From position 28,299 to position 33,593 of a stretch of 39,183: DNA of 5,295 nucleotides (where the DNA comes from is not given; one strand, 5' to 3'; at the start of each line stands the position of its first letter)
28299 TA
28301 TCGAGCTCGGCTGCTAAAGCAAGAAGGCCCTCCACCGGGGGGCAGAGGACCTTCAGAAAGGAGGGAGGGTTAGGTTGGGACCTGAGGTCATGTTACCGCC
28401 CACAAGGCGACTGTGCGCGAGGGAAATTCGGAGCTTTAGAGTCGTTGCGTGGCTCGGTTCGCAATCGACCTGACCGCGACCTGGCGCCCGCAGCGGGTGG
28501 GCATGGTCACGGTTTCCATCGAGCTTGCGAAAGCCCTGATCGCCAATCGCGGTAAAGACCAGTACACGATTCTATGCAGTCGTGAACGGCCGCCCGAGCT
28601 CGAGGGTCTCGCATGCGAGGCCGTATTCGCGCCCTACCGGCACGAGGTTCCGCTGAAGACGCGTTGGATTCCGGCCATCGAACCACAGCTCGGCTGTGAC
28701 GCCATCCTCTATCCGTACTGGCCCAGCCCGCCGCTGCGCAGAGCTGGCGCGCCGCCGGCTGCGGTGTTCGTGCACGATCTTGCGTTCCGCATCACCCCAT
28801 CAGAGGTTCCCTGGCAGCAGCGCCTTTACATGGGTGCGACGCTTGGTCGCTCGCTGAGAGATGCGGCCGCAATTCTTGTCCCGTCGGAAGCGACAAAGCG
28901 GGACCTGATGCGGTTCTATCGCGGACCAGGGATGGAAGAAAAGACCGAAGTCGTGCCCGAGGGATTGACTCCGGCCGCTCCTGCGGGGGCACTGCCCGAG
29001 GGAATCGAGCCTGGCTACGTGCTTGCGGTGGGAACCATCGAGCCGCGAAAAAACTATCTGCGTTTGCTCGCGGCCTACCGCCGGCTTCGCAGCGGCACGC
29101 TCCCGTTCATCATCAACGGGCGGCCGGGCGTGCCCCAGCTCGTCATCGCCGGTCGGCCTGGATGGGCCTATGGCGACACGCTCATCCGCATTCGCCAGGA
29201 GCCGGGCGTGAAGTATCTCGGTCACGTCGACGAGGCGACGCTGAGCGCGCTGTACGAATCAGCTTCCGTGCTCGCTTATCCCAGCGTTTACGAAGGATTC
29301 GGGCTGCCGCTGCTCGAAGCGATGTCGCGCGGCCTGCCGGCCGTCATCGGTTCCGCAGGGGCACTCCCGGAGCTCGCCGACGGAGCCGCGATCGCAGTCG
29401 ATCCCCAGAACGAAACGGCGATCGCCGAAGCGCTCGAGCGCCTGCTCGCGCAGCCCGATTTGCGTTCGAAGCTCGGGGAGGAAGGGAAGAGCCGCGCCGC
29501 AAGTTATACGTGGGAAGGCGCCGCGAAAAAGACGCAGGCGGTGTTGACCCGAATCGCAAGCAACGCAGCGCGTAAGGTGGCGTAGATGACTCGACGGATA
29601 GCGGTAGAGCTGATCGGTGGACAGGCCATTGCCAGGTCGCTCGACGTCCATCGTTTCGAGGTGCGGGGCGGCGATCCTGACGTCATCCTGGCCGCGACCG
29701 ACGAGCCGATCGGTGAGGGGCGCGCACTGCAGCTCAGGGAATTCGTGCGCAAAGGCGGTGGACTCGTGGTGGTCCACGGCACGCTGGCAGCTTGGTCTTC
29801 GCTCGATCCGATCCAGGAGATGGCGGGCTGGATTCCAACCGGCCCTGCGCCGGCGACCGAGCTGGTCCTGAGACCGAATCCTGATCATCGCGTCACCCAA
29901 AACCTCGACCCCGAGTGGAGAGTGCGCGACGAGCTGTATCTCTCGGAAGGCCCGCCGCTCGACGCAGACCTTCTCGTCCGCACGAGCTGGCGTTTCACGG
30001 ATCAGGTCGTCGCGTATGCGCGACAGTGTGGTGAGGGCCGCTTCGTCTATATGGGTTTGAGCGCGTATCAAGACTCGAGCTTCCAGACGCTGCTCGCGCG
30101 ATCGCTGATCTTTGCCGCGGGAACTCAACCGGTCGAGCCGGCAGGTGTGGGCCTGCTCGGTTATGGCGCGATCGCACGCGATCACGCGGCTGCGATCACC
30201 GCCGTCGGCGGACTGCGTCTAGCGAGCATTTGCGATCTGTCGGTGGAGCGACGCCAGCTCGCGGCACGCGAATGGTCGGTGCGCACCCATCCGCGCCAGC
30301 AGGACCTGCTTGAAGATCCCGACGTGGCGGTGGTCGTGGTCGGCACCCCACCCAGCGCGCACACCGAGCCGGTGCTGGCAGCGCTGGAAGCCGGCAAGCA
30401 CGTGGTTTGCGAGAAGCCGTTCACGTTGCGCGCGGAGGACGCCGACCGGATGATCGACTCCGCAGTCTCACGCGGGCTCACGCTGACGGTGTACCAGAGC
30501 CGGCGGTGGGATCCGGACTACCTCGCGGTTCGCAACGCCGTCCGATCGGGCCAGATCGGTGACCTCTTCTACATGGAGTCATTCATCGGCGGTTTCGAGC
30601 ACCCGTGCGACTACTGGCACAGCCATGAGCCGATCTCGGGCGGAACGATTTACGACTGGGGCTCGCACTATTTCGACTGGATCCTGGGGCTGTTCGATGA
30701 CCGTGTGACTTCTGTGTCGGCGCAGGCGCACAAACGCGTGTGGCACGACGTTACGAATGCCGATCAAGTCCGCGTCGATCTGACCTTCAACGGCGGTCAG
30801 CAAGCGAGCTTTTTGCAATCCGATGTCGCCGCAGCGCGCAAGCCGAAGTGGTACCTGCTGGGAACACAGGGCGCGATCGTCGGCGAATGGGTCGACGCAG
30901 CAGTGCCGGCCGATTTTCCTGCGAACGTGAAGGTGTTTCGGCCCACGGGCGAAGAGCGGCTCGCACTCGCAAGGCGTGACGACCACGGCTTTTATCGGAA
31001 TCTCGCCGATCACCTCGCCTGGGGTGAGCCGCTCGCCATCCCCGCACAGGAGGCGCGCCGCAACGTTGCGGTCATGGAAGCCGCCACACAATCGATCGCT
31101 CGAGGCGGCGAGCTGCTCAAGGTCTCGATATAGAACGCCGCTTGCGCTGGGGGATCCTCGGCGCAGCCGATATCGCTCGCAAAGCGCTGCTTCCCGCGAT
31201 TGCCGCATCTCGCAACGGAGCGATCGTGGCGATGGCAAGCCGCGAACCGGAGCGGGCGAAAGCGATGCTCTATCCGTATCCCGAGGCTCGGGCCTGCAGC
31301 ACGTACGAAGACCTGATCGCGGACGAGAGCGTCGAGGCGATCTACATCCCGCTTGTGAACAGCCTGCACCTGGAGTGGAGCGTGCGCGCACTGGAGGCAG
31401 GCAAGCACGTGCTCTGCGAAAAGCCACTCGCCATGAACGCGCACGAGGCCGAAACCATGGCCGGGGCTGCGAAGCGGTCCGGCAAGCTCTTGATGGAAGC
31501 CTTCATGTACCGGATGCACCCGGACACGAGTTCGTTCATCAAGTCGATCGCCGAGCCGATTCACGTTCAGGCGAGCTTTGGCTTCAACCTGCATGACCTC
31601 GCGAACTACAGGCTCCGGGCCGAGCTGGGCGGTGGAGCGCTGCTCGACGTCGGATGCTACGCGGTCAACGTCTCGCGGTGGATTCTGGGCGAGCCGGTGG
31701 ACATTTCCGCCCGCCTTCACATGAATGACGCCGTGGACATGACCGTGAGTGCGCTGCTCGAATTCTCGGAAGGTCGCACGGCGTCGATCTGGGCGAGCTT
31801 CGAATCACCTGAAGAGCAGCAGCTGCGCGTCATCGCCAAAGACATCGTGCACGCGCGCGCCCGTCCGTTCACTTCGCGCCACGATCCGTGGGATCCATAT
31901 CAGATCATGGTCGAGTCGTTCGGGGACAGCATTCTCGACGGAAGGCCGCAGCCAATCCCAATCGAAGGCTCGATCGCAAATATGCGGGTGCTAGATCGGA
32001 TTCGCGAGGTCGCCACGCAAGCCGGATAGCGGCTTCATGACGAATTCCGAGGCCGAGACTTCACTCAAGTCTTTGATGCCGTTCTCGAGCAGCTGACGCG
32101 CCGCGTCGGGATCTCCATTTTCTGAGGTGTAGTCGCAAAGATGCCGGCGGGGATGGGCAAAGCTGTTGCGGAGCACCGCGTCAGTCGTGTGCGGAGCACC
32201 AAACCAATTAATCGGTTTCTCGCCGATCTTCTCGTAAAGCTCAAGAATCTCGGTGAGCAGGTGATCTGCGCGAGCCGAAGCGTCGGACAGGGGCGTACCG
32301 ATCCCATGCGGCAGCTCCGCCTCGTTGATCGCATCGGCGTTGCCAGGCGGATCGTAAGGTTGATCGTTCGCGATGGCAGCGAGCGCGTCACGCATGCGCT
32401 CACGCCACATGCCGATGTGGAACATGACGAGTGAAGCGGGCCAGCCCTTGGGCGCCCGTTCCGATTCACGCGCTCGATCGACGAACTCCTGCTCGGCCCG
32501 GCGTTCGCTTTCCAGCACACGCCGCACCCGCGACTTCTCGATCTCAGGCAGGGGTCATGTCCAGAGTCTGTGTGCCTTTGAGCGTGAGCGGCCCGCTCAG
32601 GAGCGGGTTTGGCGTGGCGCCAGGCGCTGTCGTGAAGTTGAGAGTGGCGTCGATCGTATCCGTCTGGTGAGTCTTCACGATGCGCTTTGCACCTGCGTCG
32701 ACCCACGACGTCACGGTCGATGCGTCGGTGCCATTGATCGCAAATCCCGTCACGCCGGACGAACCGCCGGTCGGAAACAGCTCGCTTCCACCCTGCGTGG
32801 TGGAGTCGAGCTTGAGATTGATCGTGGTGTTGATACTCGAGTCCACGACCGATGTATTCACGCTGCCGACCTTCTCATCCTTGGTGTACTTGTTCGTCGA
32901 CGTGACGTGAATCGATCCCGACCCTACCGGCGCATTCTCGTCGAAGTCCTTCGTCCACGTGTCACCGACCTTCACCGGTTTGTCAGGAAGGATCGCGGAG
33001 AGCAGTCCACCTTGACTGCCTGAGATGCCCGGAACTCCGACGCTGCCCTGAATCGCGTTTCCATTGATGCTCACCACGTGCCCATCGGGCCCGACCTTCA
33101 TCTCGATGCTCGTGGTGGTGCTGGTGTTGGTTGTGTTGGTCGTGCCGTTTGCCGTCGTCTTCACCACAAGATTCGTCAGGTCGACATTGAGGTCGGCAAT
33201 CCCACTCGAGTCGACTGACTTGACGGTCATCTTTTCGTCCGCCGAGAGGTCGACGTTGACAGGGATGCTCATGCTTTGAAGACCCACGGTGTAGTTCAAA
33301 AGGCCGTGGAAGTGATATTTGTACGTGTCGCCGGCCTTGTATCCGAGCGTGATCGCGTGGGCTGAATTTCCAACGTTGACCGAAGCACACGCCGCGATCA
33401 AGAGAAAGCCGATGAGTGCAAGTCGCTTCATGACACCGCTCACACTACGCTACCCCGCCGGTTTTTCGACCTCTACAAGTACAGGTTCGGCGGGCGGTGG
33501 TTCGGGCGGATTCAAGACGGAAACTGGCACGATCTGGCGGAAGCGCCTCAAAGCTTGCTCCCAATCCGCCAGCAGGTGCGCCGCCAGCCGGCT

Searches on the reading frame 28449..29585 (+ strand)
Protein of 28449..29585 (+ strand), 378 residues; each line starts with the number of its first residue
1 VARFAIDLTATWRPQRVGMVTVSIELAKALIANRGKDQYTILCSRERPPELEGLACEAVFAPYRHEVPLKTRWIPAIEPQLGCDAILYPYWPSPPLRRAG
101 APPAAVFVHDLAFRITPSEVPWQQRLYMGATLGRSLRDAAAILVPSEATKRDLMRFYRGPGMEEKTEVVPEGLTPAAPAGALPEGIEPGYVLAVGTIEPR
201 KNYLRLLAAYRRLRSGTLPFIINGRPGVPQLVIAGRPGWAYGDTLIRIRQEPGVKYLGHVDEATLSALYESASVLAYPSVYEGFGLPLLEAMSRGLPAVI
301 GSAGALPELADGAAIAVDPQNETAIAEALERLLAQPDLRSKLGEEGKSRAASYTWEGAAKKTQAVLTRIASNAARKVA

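Call 9: search_protein_families(library=pfam, proteins=[window:28449-29585:+], max_evalue=0.01)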
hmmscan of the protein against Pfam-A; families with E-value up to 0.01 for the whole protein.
window:28449-29585:+ (378 aa): 6 families
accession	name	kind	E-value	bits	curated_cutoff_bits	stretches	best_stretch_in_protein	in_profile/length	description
PF00534.26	Glycos_transf_1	-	4.7e-25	88.5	26.4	1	188-348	15-171/172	Glycosyl transferases group 1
PF13692.12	Glyco_trans_1_4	-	8.2e-22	78.4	27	1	190-334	3-141/142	Glycosyl transferases group 1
PF20706.3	GT4-conflict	-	1.6e-10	41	26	1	181-360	190-383/385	Family 4 Glycosyltransferase in conflict systems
PF13439.12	Glyco_transf_4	-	7.1e-09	36.3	28.5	1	18-173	3-166/170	Glycosyltransferase Family 4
PF13579.12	Glyco_trans_4_4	-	1.4e-08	35.6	29.7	1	18-170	2-156/158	Glycosyl transferase 4-like domain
PF13524.12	Glyco_trans_1_2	-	2.6e-07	31.1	25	1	227-360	14-140/144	Glycosyl transferase-like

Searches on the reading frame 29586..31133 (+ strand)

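Call 9: search_protein_families(library=pfam, proteins=[window:29586-31133:+], max_evalue=0.01)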
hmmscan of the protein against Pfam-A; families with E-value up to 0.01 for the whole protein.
window:29586-31133:+ (515 aa): 6 families
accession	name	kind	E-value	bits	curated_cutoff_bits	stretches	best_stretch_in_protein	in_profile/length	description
PF01408.29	GFO_IDH_MocA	-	9.4e-26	91.3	24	1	188-303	3-119/120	Oxidoreductase family, NAD-binding Rossmann fold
PF22725.1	GFO_IDH_MocA_C3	-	5.8e-21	75.2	27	1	312-431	1-123/124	GFO/IDH/MocA C-terminal domain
PF02894.22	GFO_IDH_MocA_C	-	7.6e-13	49.2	22.9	1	317-508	2-214/218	Oxidoreductase family, C-terminal alpha/beta domain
PF06283.17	ThuA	-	3.5e-10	40.9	33.4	1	40-175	62-207/209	Trehalose utilisation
PF03447.22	NAD_binding_3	-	2e-05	25.7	24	1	192-275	1-87/116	Homoserine dehydrogenase, NAD binding domain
PF14258.12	DUF4350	-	2.7e-05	25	30.4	1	33-153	40-154/181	Domain of unknown function (DUF4350)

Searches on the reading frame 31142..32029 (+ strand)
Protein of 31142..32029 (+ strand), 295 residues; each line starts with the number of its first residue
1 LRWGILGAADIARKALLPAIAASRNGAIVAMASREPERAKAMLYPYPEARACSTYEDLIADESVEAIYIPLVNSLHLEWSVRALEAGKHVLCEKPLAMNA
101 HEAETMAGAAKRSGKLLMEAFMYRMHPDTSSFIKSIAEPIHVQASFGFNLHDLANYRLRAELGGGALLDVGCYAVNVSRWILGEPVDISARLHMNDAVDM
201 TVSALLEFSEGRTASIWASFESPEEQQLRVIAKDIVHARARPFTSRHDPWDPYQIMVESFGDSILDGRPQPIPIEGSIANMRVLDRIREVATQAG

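Call 9: search_protein_families(library=pfam, proteins=[window:31142-32029:+], max_evalue=0.01)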
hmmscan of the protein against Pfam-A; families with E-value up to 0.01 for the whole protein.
window:31142-32029:+ (295 aa): 3 families
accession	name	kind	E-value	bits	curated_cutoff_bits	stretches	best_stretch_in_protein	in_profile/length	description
PF01408.29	GFO_IDH_MocA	-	1e-21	78.3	24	1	1-120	1-119/120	Oxidoreductase family, NAD-binding Rossmann fold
PF22725.1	GFO_IDH_MocA_C3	-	2e-19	70.2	27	1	136-231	13-117/124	GFO/IDH/MocA C-terminal domain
PF02894.22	GFO_IDH_MocA_C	-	0.00017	21.9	22.9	1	155-221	31-104/218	Oxidoreductase family, C-terminal alpha/beta domain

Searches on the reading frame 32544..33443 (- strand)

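Call 9: search_protein_families(library=pfam, proteins=[window:32544-33443:-], max_evalue=0.01)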
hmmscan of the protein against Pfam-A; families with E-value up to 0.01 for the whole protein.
window:32544-33443:- (299 aa): 1 family
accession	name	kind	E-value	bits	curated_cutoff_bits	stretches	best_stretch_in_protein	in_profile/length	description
PF19777.4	DUF6263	-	2.5e-05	24.4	26.7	1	150-207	110-162/196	Family of unknown function (DUF6263)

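Call 60: search_protein_families(library=pfam, proteins=[window:32544-33443:-], max_evalue=1)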
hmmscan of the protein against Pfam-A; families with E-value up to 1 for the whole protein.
window:32544-33443:- (299 aa): 1 family
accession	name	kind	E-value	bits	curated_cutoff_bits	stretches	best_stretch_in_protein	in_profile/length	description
PF19777.4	DUF6263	-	2.5e-05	24.4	26.7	1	150-207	110-162/196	Family of unknown function (DUF6263)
